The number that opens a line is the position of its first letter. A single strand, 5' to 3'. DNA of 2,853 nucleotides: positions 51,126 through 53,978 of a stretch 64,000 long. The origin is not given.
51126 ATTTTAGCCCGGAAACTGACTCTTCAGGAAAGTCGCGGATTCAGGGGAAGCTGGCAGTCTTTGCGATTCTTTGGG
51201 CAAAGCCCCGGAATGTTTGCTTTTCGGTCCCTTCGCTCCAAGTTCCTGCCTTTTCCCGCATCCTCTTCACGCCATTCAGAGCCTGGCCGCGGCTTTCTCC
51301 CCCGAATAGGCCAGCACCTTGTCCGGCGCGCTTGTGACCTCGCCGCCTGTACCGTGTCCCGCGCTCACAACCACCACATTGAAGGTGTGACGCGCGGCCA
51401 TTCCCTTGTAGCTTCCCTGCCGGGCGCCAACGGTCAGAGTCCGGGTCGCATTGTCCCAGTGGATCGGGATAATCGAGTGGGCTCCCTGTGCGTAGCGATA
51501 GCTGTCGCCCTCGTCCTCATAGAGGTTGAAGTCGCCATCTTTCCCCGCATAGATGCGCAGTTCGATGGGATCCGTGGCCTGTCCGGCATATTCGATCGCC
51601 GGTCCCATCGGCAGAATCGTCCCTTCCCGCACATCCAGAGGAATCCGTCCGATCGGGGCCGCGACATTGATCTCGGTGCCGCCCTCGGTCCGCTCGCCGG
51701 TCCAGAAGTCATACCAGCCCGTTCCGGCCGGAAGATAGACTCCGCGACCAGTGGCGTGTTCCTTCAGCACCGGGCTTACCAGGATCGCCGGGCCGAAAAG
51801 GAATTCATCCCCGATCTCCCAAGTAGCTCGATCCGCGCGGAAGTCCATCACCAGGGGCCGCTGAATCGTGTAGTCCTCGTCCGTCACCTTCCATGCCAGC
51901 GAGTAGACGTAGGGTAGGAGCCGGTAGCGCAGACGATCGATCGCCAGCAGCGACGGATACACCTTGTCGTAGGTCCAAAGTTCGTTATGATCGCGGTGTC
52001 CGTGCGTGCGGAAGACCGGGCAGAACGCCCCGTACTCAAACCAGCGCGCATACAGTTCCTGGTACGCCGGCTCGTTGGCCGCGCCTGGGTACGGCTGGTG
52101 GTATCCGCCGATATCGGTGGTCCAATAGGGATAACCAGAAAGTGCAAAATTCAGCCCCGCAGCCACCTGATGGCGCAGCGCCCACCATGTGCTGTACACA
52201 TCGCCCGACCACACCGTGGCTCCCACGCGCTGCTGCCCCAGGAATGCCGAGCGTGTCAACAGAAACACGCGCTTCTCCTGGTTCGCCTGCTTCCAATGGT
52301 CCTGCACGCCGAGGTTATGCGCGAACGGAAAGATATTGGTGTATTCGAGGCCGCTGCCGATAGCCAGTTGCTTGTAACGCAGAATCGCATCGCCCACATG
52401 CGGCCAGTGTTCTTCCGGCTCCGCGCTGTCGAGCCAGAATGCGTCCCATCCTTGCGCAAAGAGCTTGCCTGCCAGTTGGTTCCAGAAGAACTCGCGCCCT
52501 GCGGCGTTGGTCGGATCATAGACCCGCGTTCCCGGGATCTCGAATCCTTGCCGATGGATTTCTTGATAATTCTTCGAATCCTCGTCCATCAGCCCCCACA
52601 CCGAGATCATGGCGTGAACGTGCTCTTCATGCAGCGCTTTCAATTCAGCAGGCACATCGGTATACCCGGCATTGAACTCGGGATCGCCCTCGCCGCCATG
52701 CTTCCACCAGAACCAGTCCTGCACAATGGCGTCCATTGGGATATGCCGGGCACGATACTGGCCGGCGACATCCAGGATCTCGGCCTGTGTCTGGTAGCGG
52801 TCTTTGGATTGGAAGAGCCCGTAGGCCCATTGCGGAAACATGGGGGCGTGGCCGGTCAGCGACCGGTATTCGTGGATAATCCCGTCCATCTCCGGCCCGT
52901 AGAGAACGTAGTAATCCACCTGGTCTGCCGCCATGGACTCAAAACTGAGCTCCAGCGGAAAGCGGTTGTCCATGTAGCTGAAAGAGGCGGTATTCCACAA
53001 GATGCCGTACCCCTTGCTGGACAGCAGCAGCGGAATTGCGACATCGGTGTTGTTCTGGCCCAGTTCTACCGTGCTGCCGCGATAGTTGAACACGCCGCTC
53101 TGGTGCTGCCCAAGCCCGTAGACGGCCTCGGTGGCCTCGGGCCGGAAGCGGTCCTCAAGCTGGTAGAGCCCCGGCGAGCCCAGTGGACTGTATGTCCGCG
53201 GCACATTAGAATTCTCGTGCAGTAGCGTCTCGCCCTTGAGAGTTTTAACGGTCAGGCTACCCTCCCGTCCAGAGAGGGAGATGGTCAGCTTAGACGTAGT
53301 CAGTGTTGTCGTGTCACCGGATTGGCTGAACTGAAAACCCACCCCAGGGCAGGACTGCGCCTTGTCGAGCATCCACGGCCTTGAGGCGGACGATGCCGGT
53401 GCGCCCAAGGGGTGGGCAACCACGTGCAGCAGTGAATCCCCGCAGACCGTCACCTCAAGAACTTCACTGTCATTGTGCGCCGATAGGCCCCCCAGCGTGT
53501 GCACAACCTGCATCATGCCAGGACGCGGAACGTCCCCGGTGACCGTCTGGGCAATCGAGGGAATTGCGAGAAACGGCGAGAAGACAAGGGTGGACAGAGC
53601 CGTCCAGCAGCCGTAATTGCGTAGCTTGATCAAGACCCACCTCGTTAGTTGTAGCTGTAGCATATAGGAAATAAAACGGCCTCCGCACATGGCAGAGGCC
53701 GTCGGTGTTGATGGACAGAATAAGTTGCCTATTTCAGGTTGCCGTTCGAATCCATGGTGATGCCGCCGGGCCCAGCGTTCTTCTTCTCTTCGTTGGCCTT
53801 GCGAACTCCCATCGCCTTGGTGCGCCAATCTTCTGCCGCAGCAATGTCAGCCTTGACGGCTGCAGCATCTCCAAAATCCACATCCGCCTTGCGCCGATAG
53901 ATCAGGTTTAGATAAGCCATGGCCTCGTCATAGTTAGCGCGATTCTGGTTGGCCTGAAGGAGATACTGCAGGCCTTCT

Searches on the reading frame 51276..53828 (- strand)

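Call 13: search_protein_families(library=pfam, proteins=[window:51276-53828:-], max_evalue=0.01)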
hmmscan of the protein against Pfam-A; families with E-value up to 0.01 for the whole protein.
window:51276-53828:- (850 aa): 4 families
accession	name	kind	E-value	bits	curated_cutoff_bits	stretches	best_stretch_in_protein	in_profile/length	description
PF01055.32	Glyco_hydro_31_2nd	-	5.2e-78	263.1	23.5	1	329-644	2-328/328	Glycosyl hydrolases family 31 TIM-barrel domain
PF21365.3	Glyco_hydro_31_3rd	-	7.2e-27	94.1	24.4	1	653-739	2-87/87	Glycosyl hydrolase family 31 C-terminal domain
PF17137.9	DUF5110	-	3.8e-23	81.7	27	1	754-821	1-69/71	Domain of unknown function (DUF5110)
PF13802.12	Gal_mutarotas_2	-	5.2e-12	46.8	27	1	124-287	2-184/184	Glycosyl hydrolase 31 N-terminal galactose mutarotase-like domain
